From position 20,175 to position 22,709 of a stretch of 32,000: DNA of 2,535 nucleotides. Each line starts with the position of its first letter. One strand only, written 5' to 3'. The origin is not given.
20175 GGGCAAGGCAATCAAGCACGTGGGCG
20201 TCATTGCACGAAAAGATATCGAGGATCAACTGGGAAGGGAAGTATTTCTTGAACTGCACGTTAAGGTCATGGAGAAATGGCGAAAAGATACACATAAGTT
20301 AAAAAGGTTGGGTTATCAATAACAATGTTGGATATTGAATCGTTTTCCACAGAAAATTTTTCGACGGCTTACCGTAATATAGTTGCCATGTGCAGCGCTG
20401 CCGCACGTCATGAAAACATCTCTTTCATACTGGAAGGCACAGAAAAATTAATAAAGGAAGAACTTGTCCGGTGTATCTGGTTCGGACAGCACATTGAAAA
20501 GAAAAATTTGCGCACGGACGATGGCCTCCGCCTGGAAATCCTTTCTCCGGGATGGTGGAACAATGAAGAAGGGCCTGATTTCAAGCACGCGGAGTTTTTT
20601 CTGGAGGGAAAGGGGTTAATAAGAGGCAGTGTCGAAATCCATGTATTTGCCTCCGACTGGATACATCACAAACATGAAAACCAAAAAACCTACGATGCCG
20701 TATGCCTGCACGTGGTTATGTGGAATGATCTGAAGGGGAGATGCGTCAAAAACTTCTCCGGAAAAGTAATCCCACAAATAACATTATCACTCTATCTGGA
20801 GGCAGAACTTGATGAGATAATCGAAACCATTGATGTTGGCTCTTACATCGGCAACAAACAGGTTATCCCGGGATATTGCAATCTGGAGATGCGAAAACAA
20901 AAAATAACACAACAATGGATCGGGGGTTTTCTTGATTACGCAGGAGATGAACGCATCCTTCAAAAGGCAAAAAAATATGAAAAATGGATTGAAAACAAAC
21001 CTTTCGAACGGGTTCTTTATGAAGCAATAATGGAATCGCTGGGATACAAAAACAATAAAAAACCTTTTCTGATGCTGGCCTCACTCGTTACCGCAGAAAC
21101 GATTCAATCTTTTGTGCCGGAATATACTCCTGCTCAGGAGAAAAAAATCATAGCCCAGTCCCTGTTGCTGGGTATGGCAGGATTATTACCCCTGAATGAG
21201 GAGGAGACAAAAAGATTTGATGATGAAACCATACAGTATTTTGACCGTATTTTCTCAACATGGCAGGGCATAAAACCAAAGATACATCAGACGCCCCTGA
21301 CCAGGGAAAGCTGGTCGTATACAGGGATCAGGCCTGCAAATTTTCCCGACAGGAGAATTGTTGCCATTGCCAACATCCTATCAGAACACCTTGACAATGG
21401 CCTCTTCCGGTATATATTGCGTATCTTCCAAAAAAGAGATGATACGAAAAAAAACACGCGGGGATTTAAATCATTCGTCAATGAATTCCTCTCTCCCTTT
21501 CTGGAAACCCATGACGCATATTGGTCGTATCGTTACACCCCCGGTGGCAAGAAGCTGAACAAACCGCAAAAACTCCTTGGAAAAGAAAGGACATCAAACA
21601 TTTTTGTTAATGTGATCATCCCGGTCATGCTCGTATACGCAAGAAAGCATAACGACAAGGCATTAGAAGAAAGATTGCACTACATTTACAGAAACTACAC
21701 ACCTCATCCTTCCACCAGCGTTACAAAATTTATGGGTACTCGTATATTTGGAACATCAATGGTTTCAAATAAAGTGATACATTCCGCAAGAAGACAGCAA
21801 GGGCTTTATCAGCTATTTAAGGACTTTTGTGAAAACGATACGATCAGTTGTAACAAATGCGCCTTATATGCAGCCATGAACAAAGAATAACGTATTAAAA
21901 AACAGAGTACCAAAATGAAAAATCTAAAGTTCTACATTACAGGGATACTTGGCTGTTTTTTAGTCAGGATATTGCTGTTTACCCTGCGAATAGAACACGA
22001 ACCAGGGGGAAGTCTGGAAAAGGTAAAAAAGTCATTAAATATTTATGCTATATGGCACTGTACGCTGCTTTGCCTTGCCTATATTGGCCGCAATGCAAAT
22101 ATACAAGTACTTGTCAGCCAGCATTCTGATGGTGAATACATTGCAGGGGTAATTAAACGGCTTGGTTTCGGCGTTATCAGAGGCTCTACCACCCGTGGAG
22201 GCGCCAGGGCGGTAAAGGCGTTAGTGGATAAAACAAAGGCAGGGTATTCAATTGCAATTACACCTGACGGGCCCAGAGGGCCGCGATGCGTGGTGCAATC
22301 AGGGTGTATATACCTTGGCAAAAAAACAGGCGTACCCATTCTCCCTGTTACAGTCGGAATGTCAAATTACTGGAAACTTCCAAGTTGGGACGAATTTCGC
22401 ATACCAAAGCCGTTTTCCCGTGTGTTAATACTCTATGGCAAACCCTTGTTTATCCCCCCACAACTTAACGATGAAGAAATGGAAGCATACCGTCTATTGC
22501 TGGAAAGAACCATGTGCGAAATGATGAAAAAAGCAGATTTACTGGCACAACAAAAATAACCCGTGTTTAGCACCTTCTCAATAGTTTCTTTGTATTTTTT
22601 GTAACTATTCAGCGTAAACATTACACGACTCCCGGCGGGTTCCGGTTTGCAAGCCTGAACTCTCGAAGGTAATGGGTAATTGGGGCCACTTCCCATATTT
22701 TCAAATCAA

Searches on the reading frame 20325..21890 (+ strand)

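Call 54: search_protein_families(library=pfam, proteins=[window:20325-21890:+], max_evalue=0.01)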
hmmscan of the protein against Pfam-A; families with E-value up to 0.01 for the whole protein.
window:20325-21890:+ (521 aa): 1 family
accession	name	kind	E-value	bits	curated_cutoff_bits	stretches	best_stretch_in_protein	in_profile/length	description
PF11013.13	DUF2851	-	6.8e-67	226.5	25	1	45-459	1-370/375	Protein of unknown function (DUF2851)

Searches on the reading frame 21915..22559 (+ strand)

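Call 54: search_protein_families(library=pfam, proteins=[window:21915-22559:+], max_evalue=0.01)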
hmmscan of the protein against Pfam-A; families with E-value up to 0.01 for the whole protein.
window:21915-22559:+ (214 aa): 1 family
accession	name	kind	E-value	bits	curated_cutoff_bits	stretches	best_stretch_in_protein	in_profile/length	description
PF04028.18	DUF374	-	5e-29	100.1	26.8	1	58-124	3-69/69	Domain of unknown function (DUF374)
